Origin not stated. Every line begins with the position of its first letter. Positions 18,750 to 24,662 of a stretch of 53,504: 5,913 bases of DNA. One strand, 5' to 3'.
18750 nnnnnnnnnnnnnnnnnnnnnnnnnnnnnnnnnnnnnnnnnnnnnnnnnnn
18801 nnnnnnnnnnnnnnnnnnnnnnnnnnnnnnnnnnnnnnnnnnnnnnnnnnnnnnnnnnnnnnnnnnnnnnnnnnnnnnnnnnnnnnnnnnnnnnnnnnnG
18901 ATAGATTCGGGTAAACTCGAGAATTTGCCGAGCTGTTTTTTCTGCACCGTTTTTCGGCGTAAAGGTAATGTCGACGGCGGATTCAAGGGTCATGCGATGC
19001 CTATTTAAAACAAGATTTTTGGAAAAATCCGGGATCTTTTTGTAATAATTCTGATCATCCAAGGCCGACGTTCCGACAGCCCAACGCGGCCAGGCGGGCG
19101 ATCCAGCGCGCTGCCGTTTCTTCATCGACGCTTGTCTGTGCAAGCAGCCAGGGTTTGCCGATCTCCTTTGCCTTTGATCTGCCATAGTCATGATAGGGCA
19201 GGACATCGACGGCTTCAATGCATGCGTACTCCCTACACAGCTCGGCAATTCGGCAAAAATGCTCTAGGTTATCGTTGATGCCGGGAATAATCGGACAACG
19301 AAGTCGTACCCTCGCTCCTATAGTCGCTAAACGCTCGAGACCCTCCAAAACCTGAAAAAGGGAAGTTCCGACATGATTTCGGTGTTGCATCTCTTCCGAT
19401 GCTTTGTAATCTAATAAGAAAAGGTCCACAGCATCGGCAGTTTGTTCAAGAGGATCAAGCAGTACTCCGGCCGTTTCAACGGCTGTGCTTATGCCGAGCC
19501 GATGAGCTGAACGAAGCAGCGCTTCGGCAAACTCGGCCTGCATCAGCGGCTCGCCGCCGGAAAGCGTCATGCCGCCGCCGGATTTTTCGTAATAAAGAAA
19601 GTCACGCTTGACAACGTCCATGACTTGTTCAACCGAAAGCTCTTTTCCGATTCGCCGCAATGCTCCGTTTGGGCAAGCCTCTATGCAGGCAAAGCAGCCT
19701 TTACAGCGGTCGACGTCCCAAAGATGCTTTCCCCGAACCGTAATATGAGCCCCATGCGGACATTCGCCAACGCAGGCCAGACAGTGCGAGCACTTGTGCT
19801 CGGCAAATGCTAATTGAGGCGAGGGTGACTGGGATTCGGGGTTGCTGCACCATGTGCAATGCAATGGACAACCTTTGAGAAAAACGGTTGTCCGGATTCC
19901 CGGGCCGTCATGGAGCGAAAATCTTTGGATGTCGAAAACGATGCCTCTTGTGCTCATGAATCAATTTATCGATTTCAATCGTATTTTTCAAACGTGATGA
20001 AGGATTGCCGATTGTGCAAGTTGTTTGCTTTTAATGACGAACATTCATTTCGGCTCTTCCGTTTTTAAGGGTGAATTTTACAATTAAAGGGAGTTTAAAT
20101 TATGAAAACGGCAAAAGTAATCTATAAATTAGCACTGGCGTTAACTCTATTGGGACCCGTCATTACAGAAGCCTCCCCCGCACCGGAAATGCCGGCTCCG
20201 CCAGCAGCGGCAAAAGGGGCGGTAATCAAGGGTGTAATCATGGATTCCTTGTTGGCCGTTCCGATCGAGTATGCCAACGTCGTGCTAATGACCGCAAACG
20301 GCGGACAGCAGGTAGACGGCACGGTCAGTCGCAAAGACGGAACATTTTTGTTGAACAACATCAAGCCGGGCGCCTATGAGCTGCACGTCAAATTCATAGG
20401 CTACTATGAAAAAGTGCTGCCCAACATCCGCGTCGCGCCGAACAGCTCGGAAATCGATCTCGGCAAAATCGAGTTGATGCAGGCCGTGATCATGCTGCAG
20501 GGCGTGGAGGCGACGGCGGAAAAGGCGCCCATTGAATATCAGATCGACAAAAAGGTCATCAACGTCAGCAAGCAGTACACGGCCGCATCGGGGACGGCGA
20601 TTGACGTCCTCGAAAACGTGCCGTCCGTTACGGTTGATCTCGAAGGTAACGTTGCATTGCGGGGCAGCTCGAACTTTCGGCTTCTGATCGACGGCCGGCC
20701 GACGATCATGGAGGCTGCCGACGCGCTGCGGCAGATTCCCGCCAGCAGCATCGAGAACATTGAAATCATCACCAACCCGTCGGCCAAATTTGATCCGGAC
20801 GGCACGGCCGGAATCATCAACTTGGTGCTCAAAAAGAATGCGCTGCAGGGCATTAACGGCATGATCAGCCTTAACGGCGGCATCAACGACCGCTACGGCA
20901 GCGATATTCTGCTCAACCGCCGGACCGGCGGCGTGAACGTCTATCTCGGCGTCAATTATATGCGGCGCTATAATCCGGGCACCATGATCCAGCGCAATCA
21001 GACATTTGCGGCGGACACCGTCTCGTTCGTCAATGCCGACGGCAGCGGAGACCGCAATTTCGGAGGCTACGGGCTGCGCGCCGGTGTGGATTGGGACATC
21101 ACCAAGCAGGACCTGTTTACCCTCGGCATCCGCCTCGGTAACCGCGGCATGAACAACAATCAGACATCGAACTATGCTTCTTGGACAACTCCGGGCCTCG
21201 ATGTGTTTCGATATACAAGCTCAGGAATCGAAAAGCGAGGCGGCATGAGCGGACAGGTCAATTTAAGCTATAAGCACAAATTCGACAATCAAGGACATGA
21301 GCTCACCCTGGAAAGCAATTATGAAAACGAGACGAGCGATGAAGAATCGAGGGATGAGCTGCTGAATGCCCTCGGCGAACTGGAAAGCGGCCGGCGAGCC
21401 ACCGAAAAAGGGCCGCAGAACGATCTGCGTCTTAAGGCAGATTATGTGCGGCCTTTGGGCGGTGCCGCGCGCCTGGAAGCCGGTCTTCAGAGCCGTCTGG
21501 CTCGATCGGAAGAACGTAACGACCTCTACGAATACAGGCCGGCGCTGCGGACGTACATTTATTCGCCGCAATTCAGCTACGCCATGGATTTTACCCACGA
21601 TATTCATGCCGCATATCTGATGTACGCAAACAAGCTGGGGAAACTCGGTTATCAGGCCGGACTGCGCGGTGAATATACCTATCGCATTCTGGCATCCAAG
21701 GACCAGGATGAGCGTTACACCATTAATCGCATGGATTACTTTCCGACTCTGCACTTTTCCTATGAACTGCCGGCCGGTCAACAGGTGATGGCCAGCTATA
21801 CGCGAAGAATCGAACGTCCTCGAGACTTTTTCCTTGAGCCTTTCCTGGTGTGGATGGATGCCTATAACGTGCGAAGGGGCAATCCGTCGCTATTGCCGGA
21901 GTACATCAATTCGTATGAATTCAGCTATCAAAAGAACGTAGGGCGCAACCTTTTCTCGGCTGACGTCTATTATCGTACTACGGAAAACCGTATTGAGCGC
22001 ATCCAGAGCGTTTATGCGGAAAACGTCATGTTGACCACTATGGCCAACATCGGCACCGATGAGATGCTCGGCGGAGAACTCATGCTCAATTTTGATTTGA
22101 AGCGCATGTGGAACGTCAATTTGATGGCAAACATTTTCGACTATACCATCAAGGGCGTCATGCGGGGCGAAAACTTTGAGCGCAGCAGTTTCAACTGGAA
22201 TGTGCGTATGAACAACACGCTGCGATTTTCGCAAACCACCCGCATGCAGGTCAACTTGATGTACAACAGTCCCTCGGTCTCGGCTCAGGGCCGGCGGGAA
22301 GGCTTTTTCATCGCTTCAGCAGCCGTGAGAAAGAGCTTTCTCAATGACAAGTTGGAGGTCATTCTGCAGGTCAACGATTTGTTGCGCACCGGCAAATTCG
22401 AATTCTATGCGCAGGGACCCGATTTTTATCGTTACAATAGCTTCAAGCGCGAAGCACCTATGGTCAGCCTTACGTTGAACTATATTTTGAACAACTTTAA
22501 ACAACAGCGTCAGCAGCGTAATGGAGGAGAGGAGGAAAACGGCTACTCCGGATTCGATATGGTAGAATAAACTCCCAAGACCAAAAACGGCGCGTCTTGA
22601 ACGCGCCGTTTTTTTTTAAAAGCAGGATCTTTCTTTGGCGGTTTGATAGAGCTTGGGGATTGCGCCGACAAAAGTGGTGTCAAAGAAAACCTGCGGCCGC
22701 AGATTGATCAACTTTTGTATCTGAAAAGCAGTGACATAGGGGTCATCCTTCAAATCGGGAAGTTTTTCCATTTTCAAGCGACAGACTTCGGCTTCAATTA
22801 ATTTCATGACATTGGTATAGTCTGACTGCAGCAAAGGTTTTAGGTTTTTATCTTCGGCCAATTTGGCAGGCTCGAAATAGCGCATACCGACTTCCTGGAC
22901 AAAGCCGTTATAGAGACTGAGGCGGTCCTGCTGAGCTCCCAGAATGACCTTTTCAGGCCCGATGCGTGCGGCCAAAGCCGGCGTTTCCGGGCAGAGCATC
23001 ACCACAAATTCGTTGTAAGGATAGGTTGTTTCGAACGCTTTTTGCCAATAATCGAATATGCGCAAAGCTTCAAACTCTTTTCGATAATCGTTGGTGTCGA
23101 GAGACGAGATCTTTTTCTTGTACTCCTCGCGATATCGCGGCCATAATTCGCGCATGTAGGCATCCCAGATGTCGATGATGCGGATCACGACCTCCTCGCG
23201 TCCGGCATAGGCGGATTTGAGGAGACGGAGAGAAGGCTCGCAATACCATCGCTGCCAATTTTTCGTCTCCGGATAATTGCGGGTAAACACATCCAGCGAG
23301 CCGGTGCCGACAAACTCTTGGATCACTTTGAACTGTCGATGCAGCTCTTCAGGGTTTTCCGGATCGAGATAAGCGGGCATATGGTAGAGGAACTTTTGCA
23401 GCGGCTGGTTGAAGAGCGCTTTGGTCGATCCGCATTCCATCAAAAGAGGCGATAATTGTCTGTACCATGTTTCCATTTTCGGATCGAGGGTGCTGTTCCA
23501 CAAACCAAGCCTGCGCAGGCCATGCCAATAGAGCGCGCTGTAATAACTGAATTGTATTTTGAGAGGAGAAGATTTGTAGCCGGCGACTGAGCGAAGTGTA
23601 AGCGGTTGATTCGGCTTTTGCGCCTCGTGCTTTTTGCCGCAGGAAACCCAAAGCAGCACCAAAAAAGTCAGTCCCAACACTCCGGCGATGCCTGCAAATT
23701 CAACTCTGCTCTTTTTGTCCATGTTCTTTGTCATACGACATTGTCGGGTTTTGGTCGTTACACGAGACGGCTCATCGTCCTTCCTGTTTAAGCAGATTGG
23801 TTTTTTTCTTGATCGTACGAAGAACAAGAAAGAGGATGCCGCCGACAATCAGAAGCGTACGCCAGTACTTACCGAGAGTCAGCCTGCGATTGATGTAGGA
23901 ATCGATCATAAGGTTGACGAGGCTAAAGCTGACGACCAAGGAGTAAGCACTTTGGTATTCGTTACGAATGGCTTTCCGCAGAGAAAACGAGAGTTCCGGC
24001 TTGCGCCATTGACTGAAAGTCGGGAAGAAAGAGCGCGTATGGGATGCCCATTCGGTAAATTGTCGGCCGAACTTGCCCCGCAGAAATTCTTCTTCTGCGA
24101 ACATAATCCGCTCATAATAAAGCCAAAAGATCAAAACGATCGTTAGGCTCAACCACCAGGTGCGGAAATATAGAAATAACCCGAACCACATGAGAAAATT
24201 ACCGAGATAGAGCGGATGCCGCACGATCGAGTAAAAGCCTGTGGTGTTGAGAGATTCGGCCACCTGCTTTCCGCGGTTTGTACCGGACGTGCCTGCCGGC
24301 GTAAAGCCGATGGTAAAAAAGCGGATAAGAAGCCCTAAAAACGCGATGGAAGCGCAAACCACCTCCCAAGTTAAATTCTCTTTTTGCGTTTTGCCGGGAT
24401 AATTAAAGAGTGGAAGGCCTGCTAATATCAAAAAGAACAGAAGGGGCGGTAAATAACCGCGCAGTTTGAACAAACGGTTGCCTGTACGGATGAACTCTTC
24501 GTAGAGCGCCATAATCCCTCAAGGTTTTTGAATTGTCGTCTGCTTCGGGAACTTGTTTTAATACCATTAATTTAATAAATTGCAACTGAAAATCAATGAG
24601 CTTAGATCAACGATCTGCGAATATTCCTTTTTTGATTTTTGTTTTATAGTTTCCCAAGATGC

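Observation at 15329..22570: Operon coupling a glycyl radical enzyme and its activase to a secreted M64 metallopeptidase, divergent from a TonB-dependent-like OMP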

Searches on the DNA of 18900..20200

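Call 77: search_rna_families(source=window, start=18900, end=20200, threshold=evalue, max_evalue=1)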
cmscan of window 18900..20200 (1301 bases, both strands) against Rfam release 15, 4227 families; matches with E-value up to 1: 0.
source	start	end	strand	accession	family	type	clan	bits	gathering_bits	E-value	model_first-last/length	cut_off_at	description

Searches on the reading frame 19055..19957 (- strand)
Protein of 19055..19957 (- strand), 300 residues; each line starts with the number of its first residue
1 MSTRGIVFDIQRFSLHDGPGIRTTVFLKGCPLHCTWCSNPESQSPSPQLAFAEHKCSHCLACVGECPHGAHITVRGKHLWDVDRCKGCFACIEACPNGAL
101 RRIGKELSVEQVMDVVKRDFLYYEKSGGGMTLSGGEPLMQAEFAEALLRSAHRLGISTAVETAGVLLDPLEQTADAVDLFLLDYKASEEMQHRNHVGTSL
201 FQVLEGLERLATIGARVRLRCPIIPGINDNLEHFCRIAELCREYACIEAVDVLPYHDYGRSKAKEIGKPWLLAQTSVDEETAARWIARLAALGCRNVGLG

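Call 9: search_protein_families(library=pfam, proteins=[window:19055-19957:-])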
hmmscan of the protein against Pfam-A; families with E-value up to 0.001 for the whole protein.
window:19055-19957:- (300 aa): 10 families
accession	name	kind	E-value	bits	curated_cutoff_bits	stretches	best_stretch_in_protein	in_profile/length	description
PF13353.11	Fer4_12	-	4.3e-15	56.6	22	2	17-55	2-40/137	4Fe-4S single cluster domain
PF04055.27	Radical_SAM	-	9.2e-15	55.6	29.5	1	95-234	14-162/166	Radical SAM superfamily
PF00037.32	Fer4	-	8.3e-10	38.5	21.1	1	80-101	3-24/24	4Fe-4S binding domain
PF12837.12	Fer4_6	-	1.5e-09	37.8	25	1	80-100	4-24/24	4Fe-4S binding domain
PF13237.11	Fer4_10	-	1.8e-08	34.6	25.5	1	53-96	6-53/53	4Fe-4S dicluster domain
PF13187.11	Fer4_9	-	4.3e-07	30.3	27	1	55-99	1-51/52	4Fe-4S dicluster domain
PF12838.12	Fer4_7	-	6.4e-07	30.2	27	0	84-104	1-21/52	4Fe-4S dicluster domain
PF13484.11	Fer4_16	-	9.5e-07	30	30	0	84-103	1-20/66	4Fe-4S double cluster binding domain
PF12797.12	Fer4_2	-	0.00014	22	24.5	1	78-96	3-21/22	4Fe-4S binding domain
PF14697.11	Fer4_21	-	0.00017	22.1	35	1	53-97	5-53/59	4Fe-4S dicluster domain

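Call 10: search_protein_families(library=ncbifam, proteins=[window:19055-19957:-])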
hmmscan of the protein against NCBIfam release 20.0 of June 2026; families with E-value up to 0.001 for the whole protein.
window:19055-19957:- (300 aa): 60 families (the best 25 are shown)
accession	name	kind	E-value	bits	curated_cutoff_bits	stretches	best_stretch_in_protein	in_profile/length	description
TIGR02494.1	PFLE_PFLC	subfamily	5.9e-96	321.2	174.35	1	7-285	1-285/293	glycyl-radical enzyme activating protein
NF048010.1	SfplDhtActHpsHDes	equivalog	2.5e-87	292.5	430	1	3-281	4-290/298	(2S)-3-sulfopropanediol dehydratase activating enzyme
NF043069.1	T4HPD_activ_SAM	equivalog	2.8e-86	289.6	425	1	5-277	2-275/299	trans-4-hydroxy-L-proline dehydratase activase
TIGR04395.1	cutC_activ_rSAM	equivalog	3.4e-76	256.5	360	1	4-274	4-281/309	choline TMA-lyase-activating enzyme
NF033719.1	ind_deCO2_activ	equivalog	4.3e-76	256.1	425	1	5-281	1-284/302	indoleacetate decarboxylase activase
NF033717.2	HPDL_rSAM_activ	equivalog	2.5e-68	230.6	420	1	4-274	3-280/311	4-hydroxyphenylacetate decarboxylase activase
NF048008.1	SfplDhtActHpfHKleb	equivalog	1.6e-66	224.7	500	1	6-291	1-294/308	(2S)-3-sulfopropanediol dehydratase activating enzyme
NF007483.0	PRK10076.1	equivalog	7e-66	222.3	326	2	84-284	75-275/292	[formate-C-acetyltransferase]-activating enzyme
TIGR04003.1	rSAM_BssD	equivalog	2.2e-64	217.6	496.45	1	6-292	2-296/314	[benzylsuccinate synthase]-activating enzyme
TIGR02493.1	PFLA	equivalog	1.3e-49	168.7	231.75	2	87-288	24-230/235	pyruvate formate-lyase-activating protein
TIGR04041.1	activase_YjjW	hypoth_equivalog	9.7e-45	153.1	250.2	1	6-263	3-246/276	YjjW family glycine radical enzyme activase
NF008356.0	PRK11145.1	equivalog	2.3e-36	125.3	375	2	85-275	27-222/246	pyruvate formate lyase 1-activating protein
TIGR02495.1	NrdG2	equivalog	1.3e-19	70.3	131.15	2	85-243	23-182/193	anaerobic ribonucleoside-triphosphate reductase activating protein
TIGR02491.1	NrdG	equivalog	1.6e-11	44.4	126.1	1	9-55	4-50/154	anaerobic ribonucleoside-triphosphate reductase activating protein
TIGR02700.1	flavo_MJ0208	hypoth_equivalog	3.2e-10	39.7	251.35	1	52-109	146-202/234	dihydromethanopterin reductase (acceptor)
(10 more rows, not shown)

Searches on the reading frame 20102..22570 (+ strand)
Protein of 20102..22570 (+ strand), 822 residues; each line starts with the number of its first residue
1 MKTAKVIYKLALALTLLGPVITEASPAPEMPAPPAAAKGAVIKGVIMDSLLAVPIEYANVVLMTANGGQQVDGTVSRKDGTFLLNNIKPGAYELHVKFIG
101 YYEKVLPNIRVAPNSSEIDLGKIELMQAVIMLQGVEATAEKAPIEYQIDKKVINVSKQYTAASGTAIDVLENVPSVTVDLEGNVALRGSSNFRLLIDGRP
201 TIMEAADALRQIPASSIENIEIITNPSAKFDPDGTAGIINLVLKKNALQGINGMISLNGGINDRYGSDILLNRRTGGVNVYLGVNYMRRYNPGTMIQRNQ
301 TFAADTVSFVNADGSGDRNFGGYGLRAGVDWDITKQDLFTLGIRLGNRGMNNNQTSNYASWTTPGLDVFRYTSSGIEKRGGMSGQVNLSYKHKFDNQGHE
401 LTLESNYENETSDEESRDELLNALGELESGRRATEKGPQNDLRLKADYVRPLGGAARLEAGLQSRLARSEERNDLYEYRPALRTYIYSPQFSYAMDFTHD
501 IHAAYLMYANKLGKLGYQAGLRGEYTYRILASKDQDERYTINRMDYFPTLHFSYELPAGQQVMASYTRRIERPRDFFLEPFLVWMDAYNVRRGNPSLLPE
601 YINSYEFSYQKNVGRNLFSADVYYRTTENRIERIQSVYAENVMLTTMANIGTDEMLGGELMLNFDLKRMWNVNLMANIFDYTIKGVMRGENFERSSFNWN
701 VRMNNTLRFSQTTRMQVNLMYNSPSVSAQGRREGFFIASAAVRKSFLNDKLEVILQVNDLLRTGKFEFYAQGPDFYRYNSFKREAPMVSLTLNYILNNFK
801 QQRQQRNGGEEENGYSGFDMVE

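Call 9: search_protein_families(library=pfam, proteins=[window:20102-22570:+])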
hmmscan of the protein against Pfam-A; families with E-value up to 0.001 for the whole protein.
window:20102-22570:+ (822 aa): 6 families
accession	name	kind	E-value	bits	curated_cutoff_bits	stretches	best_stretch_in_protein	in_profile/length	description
PF14905.12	OMP_b-brl_3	-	4.7e-101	339.2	27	1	392-794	1-408/408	Outer membrane protein beta-barrel family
PF00593.30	TonB_dep_Rec_b-barrel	-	8.9e-17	62.5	27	1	330-704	29-364/436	TonB dependent receptor-like, beta-barrel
PF13620.12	CarboxypepD_reg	-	3.1e-11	43.9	32.3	1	42-116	2-74/82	Carboxypeptidase regulatory-like domain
PF13715.12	CarbopepD_reg_2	-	3.7e-08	33.7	32.2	1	42-105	1-59/88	CarboxypepD_reg-like domain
PF07715.20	Plug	-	3.8e-07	31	23.9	1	163-238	22-107/107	TonB-dependent Receptor Plug Domain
PF09430.16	EMC7_beta-sandw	-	2e-05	25.2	26.6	1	61-145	13-93/122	ER membrane protein complex subunit 7, beta-sandwich domain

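Call 10: search_protein_families(library=ncbifam, proteins=[window:20102-22570:+])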
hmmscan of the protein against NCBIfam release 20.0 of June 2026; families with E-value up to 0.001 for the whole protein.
window:20102-22570:+ (822 aa): 3 families
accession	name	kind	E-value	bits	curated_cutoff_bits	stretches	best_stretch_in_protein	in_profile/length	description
TIGR01782.1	TonB-Xanth-Caul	subfamily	5.5e-10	38.2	310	1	336-639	376-684/868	TonB-dependent receptor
NF052345.1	S_layer_anammox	exception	8.3e-06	23.4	1400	1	23-153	1299-1421/1596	Kustd1514 family S-layer glycoprotein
NF049946.1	TonB_dep_CU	exception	0.00063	18.2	700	0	165-246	86-172/683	TonB-dependent receptor, CU motif-type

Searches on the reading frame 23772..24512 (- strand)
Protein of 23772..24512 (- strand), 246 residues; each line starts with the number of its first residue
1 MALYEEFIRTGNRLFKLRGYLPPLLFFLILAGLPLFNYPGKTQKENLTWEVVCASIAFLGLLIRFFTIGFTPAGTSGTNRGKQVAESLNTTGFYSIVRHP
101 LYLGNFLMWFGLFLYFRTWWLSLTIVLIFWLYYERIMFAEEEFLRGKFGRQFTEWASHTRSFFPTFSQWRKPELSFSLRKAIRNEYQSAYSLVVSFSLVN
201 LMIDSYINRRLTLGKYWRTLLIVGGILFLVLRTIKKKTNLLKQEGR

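Call 65: search_protein_families(library=pfam, proteins=[window:23772-24512:-], max_evalue=0.00001)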
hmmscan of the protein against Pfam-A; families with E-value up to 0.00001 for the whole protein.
window:23772-24512:- (246 aa): 3 families
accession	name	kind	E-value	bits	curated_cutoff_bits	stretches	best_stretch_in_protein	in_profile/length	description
PF04191.18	PEMT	-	2e-11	44.7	25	1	83-150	37-104/105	Phospholipid methyltransferase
PF06966.17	DUF1295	-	1.1e-06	28.8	20.4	1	82-128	146-195/235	Protein of unknown function (DUF1295)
PF04140.19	ICMT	-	9.9e-06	26.3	24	0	87-142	34-91/95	Isoprenylcysteine carboxyl methyltransferase (ICMT) family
